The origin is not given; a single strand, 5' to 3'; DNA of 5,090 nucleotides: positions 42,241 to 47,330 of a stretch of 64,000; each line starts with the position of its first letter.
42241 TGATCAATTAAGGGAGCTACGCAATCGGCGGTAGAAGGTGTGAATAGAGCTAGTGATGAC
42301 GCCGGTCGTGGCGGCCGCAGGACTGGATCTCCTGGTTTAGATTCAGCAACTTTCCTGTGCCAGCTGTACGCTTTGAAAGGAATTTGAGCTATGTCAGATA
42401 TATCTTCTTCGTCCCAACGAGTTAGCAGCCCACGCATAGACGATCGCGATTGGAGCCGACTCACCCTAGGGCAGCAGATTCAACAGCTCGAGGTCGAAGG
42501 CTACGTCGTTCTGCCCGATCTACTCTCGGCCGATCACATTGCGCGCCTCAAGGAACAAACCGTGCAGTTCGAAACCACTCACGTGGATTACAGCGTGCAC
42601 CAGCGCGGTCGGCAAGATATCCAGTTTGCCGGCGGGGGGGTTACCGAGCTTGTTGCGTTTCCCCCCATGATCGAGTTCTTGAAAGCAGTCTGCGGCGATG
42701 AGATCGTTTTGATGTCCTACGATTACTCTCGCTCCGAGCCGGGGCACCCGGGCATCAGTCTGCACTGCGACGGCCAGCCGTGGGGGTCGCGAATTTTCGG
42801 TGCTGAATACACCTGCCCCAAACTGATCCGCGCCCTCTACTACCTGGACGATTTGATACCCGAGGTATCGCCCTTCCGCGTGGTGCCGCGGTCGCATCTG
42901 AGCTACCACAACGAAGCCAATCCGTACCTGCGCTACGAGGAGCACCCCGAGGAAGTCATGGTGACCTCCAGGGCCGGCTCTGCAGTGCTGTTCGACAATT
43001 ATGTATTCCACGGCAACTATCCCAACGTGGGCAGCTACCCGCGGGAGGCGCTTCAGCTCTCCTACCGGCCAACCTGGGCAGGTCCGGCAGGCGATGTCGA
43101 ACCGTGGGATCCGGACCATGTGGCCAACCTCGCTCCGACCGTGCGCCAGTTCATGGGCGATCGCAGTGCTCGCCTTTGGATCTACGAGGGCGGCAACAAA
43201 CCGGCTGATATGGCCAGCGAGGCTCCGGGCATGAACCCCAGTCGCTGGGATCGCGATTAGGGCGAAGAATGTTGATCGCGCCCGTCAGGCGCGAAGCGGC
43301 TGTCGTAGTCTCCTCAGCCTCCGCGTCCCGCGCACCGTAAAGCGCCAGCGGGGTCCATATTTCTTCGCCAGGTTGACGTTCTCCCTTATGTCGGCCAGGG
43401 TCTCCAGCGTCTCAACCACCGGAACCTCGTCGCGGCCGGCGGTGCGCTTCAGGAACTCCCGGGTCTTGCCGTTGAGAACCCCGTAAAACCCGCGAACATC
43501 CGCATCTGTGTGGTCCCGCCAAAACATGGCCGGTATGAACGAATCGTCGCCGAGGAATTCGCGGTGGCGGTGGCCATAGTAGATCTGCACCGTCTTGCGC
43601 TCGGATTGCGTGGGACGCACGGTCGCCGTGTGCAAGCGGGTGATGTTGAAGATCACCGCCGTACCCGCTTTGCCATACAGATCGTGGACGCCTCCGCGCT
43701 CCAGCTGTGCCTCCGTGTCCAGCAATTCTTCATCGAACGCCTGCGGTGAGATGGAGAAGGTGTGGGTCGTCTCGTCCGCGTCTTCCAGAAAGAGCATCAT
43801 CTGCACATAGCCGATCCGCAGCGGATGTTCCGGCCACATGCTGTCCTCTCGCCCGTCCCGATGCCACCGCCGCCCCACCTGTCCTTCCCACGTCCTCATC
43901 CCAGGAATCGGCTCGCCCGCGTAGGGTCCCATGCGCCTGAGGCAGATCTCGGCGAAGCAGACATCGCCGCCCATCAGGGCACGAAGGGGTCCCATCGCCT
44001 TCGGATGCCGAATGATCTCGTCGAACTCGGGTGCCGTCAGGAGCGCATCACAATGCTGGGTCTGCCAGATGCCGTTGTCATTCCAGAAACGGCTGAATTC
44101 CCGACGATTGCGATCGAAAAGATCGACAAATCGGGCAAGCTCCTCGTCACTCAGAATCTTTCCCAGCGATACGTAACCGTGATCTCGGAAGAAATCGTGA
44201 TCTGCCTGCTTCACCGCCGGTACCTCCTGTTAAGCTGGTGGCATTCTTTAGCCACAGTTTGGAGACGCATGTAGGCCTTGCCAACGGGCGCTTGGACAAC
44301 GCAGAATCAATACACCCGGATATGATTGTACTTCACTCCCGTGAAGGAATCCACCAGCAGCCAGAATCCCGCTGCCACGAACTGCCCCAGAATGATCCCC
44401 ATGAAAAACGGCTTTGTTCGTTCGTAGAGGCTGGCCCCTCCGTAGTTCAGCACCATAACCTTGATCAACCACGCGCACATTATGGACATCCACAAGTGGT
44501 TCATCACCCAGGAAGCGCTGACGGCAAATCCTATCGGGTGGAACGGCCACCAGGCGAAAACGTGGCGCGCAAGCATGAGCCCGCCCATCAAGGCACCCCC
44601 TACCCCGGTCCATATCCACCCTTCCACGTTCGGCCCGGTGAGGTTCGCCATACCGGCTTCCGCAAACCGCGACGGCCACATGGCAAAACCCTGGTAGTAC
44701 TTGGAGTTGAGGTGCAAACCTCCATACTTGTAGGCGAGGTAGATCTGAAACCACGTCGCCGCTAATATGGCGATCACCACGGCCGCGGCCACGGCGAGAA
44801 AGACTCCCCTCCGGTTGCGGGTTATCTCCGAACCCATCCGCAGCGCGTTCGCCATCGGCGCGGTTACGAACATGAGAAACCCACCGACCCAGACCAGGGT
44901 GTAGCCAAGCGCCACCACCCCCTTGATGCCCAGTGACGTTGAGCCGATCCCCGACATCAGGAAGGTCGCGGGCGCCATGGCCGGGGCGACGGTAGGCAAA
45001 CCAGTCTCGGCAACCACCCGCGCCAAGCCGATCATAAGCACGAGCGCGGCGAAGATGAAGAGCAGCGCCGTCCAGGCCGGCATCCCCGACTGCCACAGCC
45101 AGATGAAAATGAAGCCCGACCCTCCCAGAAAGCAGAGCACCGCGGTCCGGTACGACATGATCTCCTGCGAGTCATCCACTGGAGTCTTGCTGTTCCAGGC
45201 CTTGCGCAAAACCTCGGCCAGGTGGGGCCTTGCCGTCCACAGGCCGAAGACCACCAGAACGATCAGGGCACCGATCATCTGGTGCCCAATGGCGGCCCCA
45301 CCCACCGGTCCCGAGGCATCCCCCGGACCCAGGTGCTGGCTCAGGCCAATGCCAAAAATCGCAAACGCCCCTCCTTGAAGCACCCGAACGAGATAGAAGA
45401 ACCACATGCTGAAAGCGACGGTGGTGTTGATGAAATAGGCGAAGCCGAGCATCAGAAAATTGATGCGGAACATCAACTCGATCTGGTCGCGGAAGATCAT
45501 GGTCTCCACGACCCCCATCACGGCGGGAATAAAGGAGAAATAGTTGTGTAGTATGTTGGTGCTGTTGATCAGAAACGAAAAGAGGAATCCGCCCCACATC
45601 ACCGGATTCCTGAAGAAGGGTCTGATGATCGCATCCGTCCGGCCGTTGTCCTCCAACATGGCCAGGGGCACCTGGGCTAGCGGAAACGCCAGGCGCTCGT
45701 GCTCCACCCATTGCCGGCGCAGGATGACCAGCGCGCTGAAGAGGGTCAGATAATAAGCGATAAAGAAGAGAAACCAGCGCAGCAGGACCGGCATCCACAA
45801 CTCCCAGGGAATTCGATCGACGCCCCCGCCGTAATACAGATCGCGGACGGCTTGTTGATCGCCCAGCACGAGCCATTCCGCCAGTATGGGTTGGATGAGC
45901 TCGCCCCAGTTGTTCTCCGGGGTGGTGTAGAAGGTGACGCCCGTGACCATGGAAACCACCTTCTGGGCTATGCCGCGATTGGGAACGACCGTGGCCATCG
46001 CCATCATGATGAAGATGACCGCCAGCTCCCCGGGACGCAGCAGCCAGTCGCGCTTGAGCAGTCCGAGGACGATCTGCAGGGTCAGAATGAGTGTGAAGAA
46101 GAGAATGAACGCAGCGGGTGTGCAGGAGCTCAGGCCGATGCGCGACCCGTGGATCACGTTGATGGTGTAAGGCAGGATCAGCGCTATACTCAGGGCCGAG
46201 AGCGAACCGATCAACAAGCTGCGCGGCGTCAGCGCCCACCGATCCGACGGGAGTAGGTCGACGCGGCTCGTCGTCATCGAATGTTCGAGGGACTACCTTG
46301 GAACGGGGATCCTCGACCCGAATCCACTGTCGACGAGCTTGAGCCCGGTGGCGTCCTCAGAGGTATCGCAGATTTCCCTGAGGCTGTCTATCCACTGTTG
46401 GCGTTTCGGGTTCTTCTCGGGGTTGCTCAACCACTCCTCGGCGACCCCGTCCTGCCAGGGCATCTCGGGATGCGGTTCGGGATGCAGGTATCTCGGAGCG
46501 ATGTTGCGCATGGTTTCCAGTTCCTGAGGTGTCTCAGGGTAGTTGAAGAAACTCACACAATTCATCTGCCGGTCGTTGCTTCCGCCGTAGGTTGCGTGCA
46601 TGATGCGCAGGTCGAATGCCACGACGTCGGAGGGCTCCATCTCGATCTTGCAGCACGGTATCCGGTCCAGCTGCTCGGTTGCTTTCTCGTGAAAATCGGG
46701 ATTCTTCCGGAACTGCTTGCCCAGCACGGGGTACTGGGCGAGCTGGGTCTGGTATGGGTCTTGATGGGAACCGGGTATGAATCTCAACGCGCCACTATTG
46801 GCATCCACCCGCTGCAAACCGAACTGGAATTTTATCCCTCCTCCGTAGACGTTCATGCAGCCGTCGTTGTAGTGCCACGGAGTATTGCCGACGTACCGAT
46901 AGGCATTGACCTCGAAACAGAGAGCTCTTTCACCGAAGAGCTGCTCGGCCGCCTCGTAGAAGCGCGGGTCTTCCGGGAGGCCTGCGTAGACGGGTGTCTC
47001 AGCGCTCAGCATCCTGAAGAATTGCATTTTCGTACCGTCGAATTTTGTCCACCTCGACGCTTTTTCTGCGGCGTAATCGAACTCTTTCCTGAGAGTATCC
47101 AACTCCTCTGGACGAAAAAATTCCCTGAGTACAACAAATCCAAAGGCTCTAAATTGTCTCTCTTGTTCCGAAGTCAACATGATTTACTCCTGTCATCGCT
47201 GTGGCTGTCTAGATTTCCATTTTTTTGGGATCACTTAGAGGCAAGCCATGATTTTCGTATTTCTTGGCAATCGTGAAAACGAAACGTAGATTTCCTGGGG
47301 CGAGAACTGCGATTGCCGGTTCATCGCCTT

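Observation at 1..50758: Four paralogues of an unrecognised 580-656-aa polytopic membrane protein, each wired to PhyH oxygenases: candidate new import/oxidation system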

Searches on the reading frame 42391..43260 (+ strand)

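Call 11: search_protein_families(library=pfam, proteins=[window:42391-43260:+], max_evalue=0.001)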
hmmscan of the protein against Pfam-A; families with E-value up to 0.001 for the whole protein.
window:42391-43260:+ (289 aa): 1 family
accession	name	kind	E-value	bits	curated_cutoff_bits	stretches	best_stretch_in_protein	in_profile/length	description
PF05721.19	PhyH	-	1.1e-12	49.1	22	1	35-219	3-212/213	Phytanoyl-CoA dioxygenase (PhyH)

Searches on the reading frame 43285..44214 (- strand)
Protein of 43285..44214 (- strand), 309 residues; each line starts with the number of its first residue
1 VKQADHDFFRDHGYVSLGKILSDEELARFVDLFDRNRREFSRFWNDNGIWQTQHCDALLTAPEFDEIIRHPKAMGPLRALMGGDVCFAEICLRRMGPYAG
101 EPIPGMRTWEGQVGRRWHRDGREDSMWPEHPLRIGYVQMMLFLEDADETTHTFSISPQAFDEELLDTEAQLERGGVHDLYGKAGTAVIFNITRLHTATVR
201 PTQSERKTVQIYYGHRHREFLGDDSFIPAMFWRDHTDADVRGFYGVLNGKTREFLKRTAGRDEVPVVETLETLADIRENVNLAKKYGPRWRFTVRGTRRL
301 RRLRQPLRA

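Call 11: search_protein_families(library=pfam, proteins=[window:43285-44214:-], max_evalue=0.001)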
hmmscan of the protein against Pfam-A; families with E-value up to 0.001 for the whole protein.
window:43285-44214:- (309 aa): 1 family
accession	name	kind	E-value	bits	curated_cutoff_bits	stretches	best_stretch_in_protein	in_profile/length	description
PF05721.19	PhyH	-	4.2e-07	30.9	22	1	9-207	1-212/213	Phytanoyl-CoA dioxygenase (PhyH)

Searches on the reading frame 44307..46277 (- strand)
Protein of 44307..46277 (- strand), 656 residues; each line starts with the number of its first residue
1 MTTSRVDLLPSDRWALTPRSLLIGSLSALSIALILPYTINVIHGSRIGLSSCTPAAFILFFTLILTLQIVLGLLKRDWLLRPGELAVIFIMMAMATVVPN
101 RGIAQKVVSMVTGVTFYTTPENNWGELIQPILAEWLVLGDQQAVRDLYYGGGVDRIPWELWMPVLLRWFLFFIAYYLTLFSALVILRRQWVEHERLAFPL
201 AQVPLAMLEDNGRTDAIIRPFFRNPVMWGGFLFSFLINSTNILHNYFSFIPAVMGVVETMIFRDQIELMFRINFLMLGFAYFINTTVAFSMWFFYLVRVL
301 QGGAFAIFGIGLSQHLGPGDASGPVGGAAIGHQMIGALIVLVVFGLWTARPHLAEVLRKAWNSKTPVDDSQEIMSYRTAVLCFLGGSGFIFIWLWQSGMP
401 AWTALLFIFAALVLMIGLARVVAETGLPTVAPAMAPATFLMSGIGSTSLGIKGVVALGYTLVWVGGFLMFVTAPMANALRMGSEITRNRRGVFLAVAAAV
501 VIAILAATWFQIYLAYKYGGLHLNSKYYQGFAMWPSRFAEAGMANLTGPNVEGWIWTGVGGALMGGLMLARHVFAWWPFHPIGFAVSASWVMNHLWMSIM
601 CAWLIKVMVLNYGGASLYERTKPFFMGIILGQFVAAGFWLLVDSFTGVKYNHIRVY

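Call 7: search_protein_families(library=pfam, proteins=[window:44307-46277:-], max_evalue=0.1)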
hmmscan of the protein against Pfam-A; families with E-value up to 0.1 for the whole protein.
window:44307-46277:- (656 aa): 2 families
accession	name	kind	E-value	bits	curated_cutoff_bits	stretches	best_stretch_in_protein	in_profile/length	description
PF20581.3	DUF6785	-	1.1e-114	384.1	25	1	17-519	1-498/498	Family of unknown function (DUF6785)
PF20580.3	DUF6784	-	2.6e-31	108.2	26.4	1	554-650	1-98/101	Domain of unknown function (DUF6784)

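Call 8: search_protein_families(library=ncbifam, proteins=[window:44307-46277:-], max_evalue=0.1)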
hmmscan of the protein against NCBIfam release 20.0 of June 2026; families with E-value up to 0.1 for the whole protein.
window:44307-46277:- (656 aa): 0 families

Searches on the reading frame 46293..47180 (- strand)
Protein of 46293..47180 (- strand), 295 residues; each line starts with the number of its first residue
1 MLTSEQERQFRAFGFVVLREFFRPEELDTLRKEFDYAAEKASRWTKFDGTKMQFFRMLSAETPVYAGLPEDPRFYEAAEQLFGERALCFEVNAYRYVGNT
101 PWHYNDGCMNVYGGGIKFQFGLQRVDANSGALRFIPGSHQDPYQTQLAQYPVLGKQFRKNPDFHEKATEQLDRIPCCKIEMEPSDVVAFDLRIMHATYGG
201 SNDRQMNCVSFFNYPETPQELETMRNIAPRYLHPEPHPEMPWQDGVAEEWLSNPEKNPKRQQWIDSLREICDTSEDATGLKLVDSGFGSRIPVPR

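Call 12: search_protein_families(library=pfam, proteins=[window:46293-47180:-], max_evalue=0.001)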
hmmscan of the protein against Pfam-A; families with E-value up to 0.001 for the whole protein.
window:46293-47180:- (295 aa): 1 family
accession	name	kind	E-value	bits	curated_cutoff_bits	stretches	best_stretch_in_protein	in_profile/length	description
PF05721.19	PhyH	-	9.9e-15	55.8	22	1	10-199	1-204/213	Phytanoyl-CoA dioxygenase (PhyH)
